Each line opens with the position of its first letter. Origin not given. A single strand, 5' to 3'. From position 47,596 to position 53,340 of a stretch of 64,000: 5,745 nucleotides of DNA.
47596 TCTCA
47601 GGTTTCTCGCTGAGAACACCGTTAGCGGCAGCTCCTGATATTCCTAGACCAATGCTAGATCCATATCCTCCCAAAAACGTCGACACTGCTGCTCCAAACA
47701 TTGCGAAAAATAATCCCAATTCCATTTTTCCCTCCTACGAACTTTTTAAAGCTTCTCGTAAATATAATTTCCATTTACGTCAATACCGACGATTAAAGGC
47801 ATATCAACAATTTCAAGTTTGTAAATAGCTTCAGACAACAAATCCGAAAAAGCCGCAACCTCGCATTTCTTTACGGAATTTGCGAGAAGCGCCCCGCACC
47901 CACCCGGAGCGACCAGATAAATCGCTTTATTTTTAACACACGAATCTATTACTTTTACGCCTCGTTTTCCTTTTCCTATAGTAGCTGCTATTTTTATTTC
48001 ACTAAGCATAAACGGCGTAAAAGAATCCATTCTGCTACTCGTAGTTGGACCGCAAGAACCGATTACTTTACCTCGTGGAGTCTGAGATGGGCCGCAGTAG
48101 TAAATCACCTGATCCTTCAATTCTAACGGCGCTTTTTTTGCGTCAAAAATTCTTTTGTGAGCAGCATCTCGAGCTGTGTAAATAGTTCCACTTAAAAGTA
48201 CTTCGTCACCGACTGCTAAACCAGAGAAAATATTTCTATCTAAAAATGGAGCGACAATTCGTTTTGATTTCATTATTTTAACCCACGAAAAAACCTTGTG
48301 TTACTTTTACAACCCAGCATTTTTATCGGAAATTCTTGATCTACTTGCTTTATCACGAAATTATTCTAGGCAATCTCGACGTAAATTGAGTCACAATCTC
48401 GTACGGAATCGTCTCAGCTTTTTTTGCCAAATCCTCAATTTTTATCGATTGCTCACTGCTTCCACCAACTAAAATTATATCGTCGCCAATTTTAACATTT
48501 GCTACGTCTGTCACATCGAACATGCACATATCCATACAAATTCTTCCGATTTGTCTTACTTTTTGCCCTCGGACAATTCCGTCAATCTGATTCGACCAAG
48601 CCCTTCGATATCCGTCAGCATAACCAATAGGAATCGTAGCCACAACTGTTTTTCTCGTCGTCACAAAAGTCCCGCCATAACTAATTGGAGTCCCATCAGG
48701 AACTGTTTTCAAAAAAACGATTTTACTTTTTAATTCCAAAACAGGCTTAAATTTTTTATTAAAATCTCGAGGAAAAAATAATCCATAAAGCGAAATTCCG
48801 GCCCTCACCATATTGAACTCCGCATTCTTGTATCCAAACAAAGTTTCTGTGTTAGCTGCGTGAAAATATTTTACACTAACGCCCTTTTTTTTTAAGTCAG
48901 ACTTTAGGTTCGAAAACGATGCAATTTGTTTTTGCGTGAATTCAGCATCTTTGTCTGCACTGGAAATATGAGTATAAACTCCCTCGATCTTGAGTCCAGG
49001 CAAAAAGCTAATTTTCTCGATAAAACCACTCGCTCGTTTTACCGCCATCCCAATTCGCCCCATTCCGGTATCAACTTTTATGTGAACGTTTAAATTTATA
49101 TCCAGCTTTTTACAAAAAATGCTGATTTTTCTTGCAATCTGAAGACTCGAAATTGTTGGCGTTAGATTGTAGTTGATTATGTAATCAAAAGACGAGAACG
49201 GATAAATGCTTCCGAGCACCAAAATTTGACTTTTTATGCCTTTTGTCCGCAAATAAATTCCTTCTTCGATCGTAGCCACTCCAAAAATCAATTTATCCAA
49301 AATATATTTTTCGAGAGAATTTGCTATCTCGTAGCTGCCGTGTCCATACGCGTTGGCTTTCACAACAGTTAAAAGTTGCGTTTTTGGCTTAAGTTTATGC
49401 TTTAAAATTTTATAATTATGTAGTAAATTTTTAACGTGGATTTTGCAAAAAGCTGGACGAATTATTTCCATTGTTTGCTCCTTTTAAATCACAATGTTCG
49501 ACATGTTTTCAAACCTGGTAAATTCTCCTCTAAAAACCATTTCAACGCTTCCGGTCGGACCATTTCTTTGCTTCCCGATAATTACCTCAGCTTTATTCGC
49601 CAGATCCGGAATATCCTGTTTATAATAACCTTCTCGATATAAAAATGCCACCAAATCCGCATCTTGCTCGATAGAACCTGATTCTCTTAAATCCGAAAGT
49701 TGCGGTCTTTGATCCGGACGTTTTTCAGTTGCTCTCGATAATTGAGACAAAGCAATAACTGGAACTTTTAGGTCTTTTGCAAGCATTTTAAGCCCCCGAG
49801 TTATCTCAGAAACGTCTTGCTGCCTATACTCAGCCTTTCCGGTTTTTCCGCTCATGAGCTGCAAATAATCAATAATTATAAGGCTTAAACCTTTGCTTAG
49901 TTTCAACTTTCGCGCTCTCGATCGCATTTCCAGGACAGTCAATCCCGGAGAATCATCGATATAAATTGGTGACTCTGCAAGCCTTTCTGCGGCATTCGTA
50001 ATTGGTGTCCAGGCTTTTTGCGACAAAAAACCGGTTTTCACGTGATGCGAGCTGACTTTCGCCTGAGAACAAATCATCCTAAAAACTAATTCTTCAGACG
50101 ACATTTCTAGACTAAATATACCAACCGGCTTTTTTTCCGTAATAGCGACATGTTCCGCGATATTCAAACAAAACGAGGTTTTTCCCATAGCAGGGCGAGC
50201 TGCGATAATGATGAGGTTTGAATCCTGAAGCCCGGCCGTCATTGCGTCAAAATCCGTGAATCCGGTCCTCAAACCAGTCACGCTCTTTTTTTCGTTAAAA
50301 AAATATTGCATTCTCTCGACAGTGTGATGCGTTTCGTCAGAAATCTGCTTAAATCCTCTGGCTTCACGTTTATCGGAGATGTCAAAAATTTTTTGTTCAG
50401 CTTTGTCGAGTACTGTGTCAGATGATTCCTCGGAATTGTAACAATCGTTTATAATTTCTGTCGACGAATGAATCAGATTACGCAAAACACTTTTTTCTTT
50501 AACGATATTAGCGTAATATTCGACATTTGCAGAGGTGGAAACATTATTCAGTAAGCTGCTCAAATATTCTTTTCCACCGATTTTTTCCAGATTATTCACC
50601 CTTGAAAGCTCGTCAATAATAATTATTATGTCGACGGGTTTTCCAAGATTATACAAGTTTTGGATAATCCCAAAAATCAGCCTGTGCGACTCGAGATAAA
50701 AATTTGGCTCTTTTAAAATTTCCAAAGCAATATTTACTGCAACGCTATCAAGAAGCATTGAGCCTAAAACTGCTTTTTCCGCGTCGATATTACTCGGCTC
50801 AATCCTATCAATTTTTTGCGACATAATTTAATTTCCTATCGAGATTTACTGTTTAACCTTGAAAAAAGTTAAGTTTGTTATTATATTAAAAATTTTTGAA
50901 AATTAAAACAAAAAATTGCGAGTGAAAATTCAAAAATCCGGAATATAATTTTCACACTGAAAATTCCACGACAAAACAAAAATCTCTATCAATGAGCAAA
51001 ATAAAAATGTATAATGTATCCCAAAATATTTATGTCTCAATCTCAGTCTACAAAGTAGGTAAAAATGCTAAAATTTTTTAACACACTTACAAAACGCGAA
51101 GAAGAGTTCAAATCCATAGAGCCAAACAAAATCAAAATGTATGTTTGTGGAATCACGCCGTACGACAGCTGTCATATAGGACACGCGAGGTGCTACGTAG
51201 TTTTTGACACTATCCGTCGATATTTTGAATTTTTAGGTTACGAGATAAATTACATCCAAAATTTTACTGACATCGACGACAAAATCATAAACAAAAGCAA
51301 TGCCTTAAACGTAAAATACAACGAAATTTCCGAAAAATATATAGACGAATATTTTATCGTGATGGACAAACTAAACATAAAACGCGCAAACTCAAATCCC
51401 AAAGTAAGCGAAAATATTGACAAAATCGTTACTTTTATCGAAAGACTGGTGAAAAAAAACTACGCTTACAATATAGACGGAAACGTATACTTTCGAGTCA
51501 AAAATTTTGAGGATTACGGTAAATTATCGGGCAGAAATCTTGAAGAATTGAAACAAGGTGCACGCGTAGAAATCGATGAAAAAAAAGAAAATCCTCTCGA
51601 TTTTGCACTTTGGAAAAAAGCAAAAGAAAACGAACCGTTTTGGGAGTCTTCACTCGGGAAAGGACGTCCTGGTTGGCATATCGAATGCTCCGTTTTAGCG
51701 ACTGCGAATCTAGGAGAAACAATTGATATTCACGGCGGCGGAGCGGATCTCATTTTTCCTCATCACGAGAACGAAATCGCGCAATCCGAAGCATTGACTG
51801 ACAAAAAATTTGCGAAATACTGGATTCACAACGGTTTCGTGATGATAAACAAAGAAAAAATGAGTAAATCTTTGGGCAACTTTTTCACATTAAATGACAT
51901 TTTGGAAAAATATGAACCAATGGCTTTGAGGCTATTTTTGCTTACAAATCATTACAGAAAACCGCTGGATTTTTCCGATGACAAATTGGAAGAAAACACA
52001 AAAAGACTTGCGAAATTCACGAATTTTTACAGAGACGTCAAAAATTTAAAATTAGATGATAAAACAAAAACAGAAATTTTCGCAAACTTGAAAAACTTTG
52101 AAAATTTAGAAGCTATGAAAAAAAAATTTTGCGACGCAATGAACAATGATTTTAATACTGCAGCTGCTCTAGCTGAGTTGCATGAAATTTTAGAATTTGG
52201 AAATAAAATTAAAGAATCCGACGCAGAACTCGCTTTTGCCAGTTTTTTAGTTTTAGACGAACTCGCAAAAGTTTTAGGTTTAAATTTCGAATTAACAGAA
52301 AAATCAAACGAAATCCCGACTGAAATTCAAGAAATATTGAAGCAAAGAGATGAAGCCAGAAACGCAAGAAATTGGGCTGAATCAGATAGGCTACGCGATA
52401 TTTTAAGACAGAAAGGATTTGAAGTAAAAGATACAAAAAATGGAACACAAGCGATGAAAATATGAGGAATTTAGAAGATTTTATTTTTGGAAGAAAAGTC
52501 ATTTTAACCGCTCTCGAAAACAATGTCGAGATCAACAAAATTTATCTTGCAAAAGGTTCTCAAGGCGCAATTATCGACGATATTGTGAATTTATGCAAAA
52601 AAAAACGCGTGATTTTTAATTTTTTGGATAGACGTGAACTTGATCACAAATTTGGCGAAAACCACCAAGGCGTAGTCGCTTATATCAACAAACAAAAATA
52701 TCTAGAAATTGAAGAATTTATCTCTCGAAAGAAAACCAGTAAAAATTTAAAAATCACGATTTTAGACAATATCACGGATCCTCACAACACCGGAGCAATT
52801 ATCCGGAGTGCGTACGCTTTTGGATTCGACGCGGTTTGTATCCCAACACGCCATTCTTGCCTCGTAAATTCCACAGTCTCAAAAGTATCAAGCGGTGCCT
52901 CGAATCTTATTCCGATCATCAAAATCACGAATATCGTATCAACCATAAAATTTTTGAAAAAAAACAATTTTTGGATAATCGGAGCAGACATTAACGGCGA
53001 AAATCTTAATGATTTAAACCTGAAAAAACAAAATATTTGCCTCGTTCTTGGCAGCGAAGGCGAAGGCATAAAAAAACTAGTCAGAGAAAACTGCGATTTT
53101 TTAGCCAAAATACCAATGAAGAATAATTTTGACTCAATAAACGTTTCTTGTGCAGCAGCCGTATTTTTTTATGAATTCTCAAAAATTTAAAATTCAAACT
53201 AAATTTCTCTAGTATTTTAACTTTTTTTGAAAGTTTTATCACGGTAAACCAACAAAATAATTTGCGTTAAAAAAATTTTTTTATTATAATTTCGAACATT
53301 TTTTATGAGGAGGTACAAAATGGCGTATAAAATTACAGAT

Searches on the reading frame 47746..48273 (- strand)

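Call 41: search_protein_families(library=pfam, max_evalue=0.00001, proteins=[window:47746-48273:-])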
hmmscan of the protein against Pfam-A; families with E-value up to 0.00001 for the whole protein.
window:47746-48273:- (175 aa): 1 family
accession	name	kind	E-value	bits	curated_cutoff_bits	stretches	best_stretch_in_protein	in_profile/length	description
PF05683.17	Fumerase_C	-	1.2e-52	178.7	22.2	1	16-174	40-204/205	Fumarase C-terminus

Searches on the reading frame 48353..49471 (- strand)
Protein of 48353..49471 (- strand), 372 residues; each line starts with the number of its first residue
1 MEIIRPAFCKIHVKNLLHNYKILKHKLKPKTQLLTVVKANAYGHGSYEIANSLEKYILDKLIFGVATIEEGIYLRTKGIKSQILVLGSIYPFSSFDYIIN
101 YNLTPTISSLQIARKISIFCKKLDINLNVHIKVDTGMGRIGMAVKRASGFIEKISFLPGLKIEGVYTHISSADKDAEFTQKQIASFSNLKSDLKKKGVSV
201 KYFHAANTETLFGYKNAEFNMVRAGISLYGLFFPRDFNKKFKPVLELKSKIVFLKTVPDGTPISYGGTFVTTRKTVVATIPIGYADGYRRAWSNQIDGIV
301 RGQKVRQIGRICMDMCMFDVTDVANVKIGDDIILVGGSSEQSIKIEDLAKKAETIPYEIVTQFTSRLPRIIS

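Call 41: search_protein_families(library=pfam, max_evalue=0.00001, proteins=[window:48353-49471:-])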
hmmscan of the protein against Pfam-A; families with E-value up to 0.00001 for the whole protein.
window:48353-49471:- (372 aa): 2 families
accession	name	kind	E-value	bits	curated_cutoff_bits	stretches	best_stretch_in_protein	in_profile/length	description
PF01168.26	Ala_racemase_N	-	1.7e-61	208.2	24.1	1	11-231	1-218/220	Alanine racemase, N-terminal domain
PF00842.27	Ala_racemase_C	-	2.8e-47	159.9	25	1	244-370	1-126/127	Alanine racemase, C-terminal domain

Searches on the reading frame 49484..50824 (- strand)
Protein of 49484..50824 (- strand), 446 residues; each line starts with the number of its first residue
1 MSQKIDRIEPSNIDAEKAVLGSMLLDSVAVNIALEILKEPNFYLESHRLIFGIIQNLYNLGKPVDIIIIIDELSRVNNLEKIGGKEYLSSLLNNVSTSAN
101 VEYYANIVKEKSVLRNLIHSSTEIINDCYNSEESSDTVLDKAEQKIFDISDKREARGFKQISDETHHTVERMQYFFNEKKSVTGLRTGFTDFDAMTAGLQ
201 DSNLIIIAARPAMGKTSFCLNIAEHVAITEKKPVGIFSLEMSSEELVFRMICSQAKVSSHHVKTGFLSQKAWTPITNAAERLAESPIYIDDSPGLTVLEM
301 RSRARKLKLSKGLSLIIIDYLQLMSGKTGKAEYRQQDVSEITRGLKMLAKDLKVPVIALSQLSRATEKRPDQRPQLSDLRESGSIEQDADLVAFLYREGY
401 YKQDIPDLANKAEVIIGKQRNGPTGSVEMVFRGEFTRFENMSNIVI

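Call 41: search_protein_families(library=pfam, max_evalue=0.00001, proteins=[window:49484-50824:-])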
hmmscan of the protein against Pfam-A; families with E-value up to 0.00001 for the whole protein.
window:49484-50824:- (446 aa): 3 families
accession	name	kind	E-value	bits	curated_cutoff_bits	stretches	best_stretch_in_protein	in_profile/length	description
PF03796.21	DnaB_C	-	3.8e-110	367.7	27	1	184-440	1-255/255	DnaB-like helicase C terminal domain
PF00772.26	DnaB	-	3.4e-32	111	23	1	9-110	2-103/103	DnaB-like helicase N terminal domain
PF13481.12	AAA_25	-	1.6e-11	44.6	27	1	201-363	32-191/195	AAA domain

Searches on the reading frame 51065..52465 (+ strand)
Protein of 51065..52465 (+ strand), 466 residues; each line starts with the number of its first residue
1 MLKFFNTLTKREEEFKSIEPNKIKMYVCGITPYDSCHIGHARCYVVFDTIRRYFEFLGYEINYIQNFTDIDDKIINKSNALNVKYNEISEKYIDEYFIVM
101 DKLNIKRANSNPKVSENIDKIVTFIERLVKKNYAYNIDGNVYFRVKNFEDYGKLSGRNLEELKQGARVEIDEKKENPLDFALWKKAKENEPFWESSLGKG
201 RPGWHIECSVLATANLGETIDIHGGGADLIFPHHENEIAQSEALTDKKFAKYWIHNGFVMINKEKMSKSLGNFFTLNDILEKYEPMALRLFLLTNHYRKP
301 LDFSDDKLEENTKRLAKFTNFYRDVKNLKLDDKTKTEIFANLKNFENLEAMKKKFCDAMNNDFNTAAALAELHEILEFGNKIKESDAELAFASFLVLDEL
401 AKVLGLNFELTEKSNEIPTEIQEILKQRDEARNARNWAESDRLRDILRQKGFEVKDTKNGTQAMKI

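Call 41: search_protein_families(library=pfam, max_evalue=0.00001, proteins=[window:51065-52465:+])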
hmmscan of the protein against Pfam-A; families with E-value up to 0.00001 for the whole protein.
window:51065-52465:+ (466 aa): 6 families
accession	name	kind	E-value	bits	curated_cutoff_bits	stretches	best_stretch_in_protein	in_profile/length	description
PF01406.26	tRNA-synt_1e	-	4.3e-136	453.6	27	1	15-311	2-299/301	tRNA synthetases class I (C) catalytic domain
PF09190.17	DALR_2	-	3.9e-11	43.8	22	1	354-408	1-56/57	DALR domain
PF09334.17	tRNA-synt_1g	-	1.2e-10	41.1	20.1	0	247-311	309-374/391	tRNA synthetases class I (M)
PF01921.24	tRNA-synt_1f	-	8.5e-09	35.2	27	0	259-334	276-349/360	tRNA synthetases class I (K)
PF00133.28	tRNA-synt_1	-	1e-07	31.5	22.7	0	221-300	330-410/414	tRNA synthetases class I (I, L, M and V)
PF23493.1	CysS_C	-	2.5e-07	31.1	23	1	415-462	2-49/51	Cysteinyl-tRNA ligase anticodon binding domain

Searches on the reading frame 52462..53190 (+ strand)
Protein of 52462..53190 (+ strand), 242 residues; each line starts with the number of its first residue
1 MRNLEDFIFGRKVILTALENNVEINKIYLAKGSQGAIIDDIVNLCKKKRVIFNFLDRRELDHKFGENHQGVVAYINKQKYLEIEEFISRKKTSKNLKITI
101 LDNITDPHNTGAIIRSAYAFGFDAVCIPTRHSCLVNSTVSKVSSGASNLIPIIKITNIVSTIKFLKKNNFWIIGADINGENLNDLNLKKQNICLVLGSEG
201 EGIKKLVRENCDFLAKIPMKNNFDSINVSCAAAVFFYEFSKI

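Call 41: search_protein_families(library=pfam, max_evalue=0.00001, proteins=[window:52462-53190:+])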
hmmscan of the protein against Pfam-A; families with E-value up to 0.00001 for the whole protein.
window:52462-53190:+ (242 aa): 2 families
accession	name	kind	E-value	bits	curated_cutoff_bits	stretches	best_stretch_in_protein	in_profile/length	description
PF00588.24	SpoU_methylase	-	2.5e-41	141.5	29.7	1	100-237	5-142/142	SpoU rRNA Methylase family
PF08032.17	SpoU_sub_bind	-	4.7e-16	59.3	22.8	1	7-80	1-75/76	RNA 2'-O ribose methyltransferase substrate binding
